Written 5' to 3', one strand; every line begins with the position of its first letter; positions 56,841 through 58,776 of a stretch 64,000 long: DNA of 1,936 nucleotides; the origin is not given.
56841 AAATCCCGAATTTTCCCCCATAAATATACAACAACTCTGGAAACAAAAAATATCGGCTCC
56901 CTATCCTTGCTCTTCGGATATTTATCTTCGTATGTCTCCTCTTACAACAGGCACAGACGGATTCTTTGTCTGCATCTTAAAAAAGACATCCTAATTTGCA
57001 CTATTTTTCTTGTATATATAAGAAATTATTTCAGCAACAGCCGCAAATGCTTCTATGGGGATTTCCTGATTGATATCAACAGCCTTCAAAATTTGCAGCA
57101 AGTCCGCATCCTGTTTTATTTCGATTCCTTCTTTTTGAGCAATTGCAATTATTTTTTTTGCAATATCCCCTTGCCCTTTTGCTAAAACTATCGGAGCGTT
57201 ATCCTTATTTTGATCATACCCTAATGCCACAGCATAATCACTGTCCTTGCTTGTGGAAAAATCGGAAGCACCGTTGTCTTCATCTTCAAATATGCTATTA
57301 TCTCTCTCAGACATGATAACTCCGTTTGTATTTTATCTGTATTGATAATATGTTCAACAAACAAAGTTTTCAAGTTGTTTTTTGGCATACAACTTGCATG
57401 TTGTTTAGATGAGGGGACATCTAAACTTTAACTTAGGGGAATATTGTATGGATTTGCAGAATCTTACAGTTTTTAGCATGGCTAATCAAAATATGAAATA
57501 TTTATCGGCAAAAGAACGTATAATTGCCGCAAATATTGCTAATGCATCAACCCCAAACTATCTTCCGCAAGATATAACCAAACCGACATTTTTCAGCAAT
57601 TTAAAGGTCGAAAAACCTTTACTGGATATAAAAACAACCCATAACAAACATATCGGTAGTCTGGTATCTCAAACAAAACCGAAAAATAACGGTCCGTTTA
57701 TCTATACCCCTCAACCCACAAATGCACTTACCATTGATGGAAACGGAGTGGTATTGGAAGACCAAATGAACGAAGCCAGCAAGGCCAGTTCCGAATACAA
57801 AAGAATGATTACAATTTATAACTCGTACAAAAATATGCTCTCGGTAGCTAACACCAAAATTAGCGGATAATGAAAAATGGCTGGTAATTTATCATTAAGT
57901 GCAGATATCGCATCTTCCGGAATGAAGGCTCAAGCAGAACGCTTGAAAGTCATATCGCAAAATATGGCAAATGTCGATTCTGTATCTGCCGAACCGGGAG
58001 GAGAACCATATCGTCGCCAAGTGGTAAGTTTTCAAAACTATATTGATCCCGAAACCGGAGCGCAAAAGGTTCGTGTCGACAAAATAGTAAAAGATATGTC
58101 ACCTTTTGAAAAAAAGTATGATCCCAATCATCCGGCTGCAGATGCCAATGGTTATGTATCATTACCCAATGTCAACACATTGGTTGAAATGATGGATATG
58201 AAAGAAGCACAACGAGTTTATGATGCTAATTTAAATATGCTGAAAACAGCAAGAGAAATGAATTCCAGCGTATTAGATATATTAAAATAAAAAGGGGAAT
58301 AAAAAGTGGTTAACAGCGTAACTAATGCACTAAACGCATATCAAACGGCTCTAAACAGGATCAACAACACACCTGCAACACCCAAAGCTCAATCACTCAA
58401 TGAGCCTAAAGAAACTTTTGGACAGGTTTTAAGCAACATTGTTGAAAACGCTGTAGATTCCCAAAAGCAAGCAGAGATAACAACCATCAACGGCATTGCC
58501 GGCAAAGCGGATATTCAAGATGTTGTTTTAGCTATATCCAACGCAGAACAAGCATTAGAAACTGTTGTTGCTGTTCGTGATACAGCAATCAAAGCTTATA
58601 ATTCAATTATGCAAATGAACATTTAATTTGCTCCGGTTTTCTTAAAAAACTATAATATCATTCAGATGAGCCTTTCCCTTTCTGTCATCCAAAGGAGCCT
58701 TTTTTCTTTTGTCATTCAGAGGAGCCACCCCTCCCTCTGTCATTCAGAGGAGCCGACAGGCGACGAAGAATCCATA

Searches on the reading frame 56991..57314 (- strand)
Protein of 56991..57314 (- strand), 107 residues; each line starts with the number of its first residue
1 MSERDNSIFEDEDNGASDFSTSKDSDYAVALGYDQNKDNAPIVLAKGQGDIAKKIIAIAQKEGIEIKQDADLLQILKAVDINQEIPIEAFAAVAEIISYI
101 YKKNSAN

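Call 78: search_protein_families(library=pfam, proteins=[window:56991-57314:-], max_evalue=0.001)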
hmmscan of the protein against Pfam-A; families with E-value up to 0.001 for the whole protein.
window:56991-57314:- (107 aa): 1 family
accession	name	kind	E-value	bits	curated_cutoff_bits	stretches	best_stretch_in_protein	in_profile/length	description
PF01312.24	Bac_export_2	-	1e-20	74.7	24.4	1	26-100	260-335/335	FlhB HrpN YscU SpaS Family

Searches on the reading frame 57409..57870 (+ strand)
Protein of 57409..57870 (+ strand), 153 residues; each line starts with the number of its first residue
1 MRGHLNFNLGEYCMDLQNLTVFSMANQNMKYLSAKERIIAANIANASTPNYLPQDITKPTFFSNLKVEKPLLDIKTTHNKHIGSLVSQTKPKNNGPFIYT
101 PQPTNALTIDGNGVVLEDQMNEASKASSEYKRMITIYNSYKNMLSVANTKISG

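Call 78: search_protein_families(library=pfam, proteins=[window:57409-57870:+], max_evalue=0.001)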
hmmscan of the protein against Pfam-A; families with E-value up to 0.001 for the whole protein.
window:57409-57870:+ (153 aa): 1 family
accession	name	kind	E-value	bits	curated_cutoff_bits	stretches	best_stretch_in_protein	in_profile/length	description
PF00460.25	Flg_bb_rod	-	0.00026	21.3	20.7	1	38-51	17-30/31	Flagella basal body rod protein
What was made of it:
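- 56991..58626 (.): Neighbouring flagellar genes: an flhB-C-terminal-like gene (56991-57314, -), flgB (57409-57870), flgC (57877-58290) and fliE (58306-58626). Pfam hits in call 78.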

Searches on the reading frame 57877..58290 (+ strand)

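Call 78: search_protein_families(library=pfam, proteins=[window:57877-58290:+], max_evalue=0.001)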
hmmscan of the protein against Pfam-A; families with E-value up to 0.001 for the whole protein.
window:57877-58290:+ (137 aa): 2 families
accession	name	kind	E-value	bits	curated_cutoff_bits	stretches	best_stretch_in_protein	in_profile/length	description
PF06429.18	Flg_bbr_C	-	8.6e-12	44.8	23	1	91-134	2-45/46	Flagellar basal body rod FlgEFG protein C-terminal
PF00460.25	Flg_bb_rod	-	7.2e-06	26.3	20.7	1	11-34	3-26/31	Flagella basal body rod protein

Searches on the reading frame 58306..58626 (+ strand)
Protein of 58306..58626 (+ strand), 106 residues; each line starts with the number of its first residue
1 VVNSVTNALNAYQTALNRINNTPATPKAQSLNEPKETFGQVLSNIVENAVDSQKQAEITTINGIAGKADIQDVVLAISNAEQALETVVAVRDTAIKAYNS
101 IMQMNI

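Call 78: search_protein_families(library=pfam, proteins=[window:58306-58626:+], max_evalue=0.001)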
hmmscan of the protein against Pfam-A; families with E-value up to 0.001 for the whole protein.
window:58306-58626:+ (106 aa): 1 family
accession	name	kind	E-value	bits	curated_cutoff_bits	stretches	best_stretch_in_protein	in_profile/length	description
PF02049.23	FliE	-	2.1e-19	69.9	22.4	1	22-106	4-89/89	Flagellar hook-basal body complex protein FliE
